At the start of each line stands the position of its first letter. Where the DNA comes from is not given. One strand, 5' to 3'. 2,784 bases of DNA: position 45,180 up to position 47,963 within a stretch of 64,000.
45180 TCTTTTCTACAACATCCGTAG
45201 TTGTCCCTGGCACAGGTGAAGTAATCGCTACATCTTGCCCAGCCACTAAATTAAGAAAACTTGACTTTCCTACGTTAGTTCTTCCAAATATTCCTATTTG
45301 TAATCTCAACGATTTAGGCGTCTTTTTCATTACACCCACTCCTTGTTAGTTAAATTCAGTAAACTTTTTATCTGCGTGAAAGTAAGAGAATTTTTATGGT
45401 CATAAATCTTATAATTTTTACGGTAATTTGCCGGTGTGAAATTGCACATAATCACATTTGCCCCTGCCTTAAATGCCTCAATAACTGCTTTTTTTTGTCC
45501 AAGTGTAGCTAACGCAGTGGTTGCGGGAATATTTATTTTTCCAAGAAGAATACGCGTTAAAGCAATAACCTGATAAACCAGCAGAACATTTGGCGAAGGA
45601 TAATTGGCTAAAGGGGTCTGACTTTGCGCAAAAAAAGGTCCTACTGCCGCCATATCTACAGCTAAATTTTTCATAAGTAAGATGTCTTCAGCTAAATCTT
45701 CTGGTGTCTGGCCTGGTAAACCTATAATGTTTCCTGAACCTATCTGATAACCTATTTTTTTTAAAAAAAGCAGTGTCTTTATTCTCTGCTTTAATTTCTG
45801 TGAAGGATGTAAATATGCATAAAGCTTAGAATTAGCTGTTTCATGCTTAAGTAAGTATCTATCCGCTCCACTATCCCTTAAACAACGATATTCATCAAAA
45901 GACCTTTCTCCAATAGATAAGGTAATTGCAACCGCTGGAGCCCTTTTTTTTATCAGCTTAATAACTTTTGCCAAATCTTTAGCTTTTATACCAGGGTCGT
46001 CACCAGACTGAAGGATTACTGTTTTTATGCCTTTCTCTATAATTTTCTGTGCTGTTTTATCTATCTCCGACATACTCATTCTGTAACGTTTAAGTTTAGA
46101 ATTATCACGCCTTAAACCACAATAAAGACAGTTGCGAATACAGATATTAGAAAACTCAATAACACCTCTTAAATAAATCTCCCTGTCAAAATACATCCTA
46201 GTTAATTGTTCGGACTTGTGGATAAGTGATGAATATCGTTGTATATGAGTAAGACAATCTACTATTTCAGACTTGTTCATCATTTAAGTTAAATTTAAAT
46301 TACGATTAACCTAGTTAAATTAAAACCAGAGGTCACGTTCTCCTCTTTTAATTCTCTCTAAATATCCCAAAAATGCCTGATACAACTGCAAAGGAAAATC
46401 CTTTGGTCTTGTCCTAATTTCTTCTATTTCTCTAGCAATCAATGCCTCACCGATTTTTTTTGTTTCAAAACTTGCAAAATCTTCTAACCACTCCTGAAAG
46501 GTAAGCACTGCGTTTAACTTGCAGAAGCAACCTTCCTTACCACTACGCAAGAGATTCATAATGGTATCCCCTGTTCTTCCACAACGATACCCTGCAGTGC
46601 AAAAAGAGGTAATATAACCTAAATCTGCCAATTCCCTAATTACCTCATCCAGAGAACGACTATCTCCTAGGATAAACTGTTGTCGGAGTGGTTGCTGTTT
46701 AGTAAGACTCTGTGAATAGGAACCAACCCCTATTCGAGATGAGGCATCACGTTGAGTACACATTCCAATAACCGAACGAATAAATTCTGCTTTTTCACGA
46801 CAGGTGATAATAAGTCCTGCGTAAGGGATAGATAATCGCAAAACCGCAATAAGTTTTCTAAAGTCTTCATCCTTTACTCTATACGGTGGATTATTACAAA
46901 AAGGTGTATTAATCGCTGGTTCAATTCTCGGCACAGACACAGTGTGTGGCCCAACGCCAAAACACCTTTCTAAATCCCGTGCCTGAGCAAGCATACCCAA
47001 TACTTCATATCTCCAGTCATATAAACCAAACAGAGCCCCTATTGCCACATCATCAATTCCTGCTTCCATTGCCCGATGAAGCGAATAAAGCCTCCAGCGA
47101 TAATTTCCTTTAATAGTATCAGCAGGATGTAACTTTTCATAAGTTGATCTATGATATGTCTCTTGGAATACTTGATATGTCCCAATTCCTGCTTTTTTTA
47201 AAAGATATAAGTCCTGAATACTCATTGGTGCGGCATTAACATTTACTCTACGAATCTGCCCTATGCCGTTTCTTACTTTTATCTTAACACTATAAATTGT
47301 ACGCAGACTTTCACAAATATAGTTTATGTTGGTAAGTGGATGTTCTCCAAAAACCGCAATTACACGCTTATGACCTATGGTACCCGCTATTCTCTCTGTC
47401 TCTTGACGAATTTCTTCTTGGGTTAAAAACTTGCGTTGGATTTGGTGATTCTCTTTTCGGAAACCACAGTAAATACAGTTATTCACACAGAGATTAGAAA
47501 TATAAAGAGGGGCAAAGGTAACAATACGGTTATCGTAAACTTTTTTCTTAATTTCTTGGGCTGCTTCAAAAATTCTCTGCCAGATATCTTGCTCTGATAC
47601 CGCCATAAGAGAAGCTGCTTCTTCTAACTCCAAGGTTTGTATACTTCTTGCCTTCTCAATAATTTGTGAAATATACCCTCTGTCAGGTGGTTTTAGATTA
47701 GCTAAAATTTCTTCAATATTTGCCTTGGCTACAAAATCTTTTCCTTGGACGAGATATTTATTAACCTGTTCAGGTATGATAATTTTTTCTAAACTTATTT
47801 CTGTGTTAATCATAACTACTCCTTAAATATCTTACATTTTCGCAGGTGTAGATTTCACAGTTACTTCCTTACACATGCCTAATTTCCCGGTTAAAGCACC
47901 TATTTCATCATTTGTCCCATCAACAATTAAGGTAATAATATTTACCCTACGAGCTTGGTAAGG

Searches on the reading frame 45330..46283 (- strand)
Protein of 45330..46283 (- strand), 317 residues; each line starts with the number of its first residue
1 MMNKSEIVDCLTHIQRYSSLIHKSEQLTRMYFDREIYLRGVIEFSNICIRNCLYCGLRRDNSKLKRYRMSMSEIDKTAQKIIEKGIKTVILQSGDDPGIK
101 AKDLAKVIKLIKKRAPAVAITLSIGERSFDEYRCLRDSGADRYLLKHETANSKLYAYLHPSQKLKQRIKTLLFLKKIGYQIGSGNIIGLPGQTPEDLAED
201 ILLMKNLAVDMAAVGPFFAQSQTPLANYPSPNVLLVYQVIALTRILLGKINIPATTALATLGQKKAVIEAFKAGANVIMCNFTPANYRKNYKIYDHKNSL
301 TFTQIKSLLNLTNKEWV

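Call 8: search_protein_families(library=ncbifam, proteins=[window:45330-46283:-])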
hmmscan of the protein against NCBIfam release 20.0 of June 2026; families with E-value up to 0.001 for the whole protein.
window:45330-46283:- (317 aa): 32 families (the best 25 are shown)
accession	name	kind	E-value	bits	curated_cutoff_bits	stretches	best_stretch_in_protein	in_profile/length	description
TIGR03956.1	rSAM_HydE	equivalog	3.5e-91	306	254.6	1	14-302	23-313/340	[FeFe] hydrogenase H-cluster radical SAM maturase HydE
TIGR03910.1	pyrrolys_PylB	equivalog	2.5e-40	138.5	348.2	1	13-285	31-303/347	methylornithine synthase PylB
TIGR00433.2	bioB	equivalog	4.9e-24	85.1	225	1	9-280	10-283/307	biotin synthase BioB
TIGR03957.1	rSAM_HmdB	equivalog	3.2e-22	79.1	320.9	1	14-292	15-291/317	5,10-methenyltetrahydromethanopterin hydrogenase cofactor biosynthesis protein HmdB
TIGR02351.2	thiH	equivalog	3.2e-20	72.5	380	1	19-189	54-226/364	2-iminoacetate synthase ThiH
TIGR00423.1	TIGR00423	subfamily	1.1e-17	64.3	260.25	1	42-120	9-87/310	CofH family radical SAM protein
TIGR03955.1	rSAM_HydG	equivalog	6.6e-15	54.5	312.15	1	18-161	65-213/470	[FeFe] hydrogenase H-cluster radical SAM maturase HydG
TIGR03699.1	menaquin_MqnC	equivalog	5.1e-14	51.9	428.1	1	19-121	19-124/342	cyclic dehypoxanthinyl futalosine synthase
NF006687.0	PRK09234.1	equivalog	2.7e-13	49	1018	1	42-119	535-612/849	bifunctional FO biosynthesis protein CofGH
TIGR03551.1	F420_cofH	equivalog_domain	7.8e-13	48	374.1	1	40-120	41-121/345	5-amino-6-(D-ribitylamino)uracil--L-tyrosine 4-hydroxyphenyl transferase CofH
NF053743.1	LipS2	equivalog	2.3e-11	43.7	270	1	45-251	30-235/292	LipS2 family lipoyl synthase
TIGR03700.1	mena_SCO4494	equivalog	3.4e-11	42.7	434.55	1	13-120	27-130/351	aminofutalosine synthase MqnE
NF005609.0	PRK07360.1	equivalog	5.2e-11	41.9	426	1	42-120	65-144/374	7,8-didemethyl-8-hydroxy-5-deazariboflavin synthase subunit CofH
TIGR03550.1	F420_cofG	equivalog_domain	5.3e-10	39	213.35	1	42-101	8-67/322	7,8-didemethyl-8-hydroxy-5-deazariboflavin synthase CofG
NF006277.0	PRK08445.1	equivalog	2.9e-09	36.2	576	1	24-120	34-124/348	dehypoxanthine futalosine cyclase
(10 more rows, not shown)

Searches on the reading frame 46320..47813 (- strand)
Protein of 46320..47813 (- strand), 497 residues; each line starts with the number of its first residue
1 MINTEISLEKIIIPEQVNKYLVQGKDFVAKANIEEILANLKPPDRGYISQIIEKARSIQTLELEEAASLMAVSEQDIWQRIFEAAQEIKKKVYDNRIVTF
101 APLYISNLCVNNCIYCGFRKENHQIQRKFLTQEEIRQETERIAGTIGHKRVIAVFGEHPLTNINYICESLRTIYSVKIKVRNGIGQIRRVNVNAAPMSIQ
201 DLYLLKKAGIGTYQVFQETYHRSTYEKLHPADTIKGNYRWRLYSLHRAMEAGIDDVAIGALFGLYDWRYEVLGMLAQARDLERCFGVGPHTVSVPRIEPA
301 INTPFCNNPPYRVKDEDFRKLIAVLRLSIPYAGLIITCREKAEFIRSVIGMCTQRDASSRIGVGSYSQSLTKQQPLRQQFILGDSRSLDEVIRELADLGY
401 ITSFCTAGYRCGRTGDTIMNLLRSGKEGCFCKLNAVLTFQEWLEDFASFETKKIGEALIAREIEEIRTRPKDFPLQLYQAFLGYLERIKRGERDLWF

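Call 8: search_protein_families(library=ncbifam, proteins=[window:46320-47813:-])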
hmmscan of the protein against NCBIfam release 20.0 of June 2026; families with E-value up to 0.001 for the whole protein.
window:46320-47813:- (497 aa): 16 families
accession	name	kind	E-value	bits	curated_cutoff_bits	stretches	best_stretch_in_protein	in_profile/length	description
TIGR03955.1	rSAM_HydG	equivalog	3.8e-135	450.9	312.15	1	23-496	7-469/470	[FeFe] hydrogenase H-cluster radical SAM maturase HydG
TIGR02351.2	thiH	equivalog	2.7e-68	230.7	380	1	51-400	25-356/364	2-iminoacetate synthase ThiH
TIGR04158.1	rSAM_MIA_synth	equivalog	1.5e-28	99.7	400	1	72-387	33-346/368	3-methyl-2-indolic acid synthase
TIGR03910.1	pyrrolys_PylB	equivalog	1.3e-26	93.4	348.2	1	47-331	4-270/347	methylornithine synthase PylB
TIGR03956.1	rSAM_HydE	equivalog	4.1e-22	78.9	254.6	1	52-332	2-262/340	[FeFe] hydrogenase H-cluster radical SAM maturase HydE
TIGR00433.2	bioB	equivalog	2.5e-14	53.2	225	1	61-359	3-280/307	biotin synthase BioB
TIGR03699.1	menaquin_MqnC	equivalog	4e-11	42.3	428.1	1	61-176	3-117/342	cyclic dehypoxanthinyl futalosine synthase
NF005609.0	PRK07360.1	equivalog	5.8e-11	41.8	426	1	48-174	8-136/374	7,8-didemethyl-8-hydroxy-5-deazariboflavin synthase subunit CofH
TIGR03551.1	F420_cofH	equivalog_domain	2.4e-09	36.5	374.1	1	65-176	5-115/345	5-amino-6-(D-ribitylamino)uracil--L-tyrosine 4-hydroxyphenyl transferase CofH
TIGR03550.1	F420_cofG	equivalog_domain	1.1e-08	34.6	213.35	1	105-173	10-77/322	7,8-didemethyl-8-hydroxy-5-deazariboflavin synthase CofG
TIGR00423.1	TIGR00423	subfamily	1.9e-08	34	260.25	1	105-179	11-84/310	CofH family radical SAM protein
TIGR03700.1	mena_SCO4494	equivalog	4.8e-08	32.3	434.55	1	52-175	2-123/351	aminofutalosine synthase MqnE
NF006687.0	PRK09234.1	equivalog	8e-08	30.9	1018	1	45-162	15-137/849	bifunctional FO biosynthesis protein CofGH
NF004884.0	PRK06245.1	equivalog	1.2e-07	31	209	1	93-173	6-86/340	7,8-didemethyl-8-hydroxy-5-deazariboflavin synthase subunit CofG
NF004580.0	PRK05926.1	equivalog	8.8e-07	28.5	583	1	42-175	9-142/370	hypothetical protein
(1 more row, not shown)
